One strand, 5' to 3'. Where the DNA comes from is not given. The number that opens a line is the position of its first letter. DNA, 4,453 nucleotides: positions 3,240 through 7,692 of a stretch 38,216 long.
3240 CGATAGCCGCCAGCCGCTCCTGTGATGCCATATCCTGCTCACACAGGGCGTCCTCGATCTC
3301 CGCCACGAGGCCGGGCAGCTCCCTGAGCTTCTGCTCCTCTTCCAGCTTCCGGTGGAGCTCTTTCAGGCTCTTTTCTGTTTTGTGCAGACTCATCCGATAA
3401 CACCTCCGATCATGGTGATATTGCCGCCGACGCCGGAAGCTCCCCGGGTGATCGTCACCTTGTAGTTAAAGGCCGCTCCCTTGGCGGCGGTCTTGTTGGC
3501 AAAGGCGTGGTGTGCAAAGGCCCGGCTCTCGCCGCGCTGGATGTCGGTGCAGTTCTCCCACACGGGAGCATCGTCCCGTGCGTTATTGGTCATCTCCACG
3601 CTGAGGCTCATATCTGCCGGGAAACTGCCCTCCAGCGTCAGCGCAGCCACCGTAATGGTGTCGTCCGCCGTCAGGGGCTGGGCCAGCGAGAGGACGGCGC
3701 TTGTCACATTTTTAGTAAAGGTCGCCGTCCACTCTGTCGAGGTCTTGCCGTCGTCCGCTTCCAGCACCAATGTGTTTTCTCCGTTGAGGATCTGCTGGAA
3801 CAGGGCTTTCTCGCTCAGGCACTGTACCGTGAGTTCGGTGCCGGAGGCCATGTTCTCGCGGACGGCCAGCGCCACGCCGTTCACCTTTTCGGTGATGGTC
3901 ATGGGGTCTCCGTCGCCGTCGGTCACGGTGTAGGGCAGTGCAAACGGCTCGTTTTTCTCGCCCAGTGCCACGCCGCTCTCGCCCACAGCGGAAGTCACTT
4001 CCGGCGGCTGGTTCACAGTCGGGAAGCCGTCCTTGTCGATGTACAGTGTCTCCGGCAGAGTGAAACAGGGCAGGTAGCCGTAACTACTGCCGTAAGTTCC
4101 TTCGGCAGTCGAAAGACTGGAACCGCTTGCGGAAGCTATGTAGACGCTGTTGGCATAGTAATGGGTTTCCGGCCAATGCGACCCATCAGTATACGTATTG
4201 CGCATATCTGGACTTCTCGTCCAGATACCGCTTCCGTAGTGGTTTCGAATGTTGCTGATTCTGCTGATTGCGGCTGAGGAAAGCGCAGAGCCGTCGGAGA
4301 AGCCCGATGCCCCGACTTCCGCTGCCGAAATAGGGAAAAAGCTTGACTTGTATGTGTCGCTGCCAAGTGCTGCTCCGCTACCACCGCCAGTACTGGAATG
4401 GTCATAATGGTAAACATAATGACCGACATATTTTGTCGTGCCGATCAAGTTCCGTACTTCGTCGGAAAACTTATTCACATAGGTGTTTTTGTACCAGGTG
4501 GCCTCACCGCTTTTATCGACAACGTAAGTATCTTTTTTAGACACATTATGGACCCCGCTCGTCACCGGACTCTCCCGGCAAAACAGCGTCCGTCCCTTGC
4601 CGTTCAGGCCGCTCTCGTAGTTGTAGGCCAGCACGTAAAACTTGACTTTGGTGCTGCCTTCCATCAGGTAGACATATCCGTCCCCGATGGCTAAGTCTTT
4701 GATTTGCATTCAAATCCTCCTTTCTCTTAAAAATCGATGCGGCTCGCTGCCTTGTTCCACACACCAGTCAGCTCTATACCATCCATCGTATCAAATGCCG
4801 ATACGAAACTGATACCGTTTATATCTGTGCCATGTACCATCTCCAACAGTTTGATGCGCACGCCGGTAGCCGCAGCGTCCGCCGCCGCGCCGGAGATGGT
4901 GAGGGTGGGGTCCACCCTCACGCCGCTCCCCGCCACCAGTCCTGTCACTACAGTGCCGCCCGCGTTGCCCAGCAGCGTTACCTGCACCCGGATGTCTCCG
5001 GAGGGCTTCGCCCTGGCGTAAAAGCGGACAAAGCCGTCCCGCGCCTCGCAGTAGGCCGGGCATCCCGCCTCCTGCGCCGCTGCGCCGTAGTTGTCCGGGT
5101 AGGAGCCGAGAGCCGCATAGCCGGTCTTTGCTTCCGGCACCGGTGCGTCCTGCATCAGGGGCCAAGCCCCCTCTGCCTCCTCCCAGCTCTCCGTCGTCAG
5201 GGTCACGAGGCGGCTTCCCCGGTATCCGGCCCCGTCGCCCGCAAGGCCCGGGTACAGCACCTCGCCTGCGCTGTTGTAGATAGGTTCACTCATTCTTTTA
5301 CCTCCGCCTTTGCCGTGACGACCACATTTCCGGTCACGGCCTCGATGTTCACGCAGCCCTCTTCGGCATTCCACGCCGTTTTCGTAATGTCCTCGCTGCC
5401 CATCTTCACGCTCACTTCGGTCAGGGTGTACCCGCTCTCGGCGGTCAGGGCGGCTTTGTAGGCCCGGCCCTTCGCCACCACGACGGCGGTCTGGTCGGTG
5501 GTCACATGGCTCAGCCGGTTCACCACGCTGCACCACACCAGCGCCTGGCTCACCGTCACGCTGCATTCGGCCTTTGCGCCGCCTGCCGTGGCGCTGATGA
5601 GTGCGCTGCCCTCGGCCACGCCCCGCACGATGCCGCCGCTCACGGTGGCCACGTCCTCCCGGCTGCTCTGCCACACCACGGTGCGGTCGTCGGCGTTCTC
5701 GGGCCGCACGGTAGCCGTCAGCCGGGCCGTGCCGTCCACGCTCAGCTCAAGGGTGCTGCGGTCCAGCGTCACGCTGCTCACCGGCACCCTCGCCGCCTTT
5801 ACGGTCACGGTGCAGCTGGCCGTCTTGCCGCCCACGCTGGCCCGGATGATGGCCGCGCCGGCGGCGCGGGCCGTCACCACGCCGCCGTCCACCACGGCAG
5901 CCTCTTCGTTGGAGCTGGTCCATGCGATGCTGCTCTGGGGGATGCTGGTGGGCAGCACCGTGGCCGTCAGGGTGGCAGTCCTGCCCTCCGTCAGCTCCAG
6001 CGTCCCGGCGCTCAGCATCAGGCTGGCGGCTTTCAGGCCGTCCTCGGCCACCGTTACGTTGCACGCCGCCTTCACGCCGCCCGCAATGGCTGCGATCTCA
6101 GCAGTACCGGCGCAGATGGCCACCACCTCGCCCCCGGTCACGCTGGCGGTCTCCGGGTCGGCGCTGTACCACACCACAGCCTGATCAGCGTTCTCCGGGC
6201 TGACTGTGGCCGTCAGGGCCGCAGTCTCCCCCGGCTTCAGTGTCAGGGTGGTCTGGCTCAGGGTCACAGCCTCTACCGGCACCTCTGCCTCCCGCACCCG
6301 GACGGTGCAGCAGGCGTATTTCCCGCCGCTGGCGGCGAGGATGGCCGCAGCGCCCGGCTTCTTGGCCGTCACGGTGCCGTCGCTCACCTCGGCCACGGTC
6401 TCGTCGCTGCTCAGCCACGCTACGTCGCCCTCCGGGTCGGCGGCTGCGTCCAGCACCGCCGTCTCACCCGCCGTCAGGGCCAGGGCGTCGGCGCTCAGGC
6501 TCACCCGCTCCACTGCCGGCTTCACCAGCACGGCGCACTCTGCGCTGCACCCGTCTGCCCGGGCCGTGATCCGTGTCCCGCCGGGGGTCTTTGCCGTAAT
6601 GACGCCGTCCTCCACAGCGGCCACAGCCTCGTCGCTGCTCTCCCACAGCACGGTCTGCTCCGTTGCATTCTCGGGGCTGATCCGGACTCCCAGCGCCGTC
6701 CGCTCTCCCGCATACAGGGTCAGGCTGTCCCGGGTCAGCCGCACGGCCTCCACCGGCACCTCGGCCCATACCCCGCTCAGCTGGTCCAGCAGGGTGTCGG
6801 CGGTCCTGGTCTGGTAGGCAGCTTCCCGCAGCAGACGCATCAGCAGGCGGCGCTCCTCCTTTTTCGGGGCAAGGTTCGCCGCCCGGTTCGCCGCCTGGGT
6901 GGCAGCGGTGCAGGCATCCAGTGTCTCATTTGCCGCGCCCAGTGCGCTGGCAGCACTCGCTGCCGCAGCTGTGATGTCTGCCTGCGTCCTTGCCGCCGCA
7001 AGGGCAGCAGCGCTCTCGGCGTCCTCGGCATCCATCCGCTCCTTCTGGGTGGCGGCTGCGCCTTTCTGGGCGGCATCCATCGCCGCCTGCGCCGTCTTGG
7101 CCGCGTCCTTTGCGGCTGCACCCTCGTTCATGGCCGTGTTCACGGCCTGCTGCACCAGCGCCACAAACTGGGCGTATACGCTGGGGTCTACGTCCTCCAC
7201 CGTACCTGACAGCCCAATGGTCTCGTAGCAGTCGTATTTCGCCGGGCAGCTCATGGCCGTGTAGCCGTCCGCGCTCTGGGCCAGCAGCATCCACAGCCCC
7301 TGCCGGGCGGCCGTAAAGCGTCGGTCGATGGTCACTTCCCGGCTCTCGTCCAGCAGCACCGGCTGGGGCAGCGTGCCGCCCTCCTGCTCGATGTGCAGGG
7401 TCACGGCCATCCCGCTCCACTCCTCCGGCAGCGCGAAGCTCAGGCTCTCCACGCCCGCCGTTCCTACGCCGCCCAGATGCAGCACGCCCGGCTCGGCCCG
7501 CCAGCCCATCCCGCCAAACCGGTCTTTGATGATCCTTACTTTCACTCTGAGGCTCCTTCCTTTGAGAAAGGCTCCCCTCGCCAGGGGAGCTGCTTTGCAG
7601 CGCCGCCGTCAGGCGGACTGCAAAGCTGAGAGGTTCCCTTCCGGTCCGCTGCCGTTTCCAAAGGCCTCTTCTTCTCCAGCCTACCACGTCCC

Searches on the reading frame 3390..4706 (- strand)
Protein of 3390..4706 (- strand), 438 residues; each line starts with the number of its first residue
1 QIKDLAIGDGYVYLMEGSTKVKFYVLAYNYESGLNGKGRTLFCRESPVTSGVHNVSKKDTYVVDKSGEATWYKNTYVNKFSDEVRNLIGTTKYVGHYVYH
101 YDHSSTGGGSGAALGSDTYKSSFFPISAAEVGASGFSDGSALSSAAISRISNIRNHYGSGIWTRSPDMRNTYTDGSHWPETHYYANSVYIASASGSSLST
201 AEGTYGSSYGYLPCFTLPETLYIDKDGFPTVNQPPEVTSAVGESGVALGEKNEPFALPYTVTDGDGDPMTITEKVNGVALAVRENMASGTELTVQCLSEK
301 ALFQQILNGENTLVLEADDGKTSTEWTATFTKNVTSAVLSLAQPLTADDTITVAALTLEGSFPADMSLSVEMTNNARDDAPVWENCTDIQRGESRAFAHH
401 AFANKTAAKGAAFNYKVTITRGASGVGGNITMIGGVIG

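Call 8: search_protein_families(library=pfam, proteins=[window:3390-4706:-], max_evalue=0.001)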
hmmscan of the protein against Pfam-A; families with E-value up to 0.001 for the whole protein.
window:3390-4706:- (438 aa): 1 family
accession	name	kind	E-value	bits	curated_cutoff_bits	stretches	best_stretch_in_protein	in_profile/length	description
PF19789.6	DUF6273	-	1e-05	25.9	23.5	1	66-172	36-142/172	Domain of unknown function (DUF6273)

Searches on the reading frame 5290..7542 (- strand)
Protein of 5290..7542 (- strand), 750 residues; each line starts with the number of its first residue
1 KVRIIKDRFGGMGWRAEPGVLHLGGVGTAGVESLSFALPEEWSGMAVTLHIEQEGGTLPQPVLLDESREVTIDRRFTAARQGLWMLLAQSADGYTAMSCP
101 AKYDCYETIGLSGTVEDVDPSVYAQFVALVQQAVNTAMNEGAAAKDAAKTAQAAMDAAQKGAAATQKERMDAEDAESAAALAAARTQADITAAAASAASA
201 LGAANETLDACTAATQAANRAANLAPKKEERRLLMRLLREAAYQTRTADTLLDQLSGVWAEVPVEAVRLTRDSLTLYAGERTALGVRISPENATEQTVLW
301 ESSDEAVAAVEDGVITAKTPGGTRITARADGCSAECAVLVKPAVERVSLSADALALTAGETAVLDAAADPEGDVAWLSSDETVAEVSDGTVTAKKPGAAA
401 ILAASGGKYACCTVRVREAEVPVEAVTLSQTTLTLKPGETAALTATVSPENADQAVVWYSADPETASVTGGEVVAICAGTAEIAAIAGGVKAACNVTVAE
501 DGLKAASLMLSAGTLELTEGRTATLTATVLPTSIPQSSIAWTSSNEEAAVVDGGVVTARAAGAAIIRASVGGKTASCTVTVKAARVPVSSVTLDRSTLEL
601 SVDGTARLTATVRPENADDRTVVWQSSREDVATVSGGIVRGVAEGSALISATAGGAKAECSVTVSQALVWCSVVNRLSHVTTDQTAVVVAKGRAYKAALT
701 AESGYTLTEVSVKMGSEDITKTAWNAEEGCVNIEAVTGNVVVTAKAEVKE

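Call 8: search_protein_families(library=pfam, proteins=[window:5290-7542:-], max_evalue=0.001)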
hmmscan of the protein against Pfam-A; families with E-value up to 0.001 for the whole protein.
window:5290-7542:- (750 aa): 4 families
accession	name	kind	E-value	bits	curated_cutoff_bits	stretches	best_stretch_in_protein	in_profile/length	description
PF02368.24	Big_2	-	2.6e-46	155.9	22.8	5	588-655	2-70/79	Bacterial Ig-like domain (group 2)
PF22359.2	Big-like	-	1.4e-09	38.4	27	1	542-583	6-48/48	Bacterial Ig-like domain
PF21461.3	HL_N-beta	-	6.3e-07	29.5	27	0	303-331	19-47/57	Hyaluronate lyase, N-terminal beta-sheet domain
PF20578.4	aBig_2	-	7.3e-06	26.1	27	0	614-659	29-75/89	Atrophied bacterial Ig domain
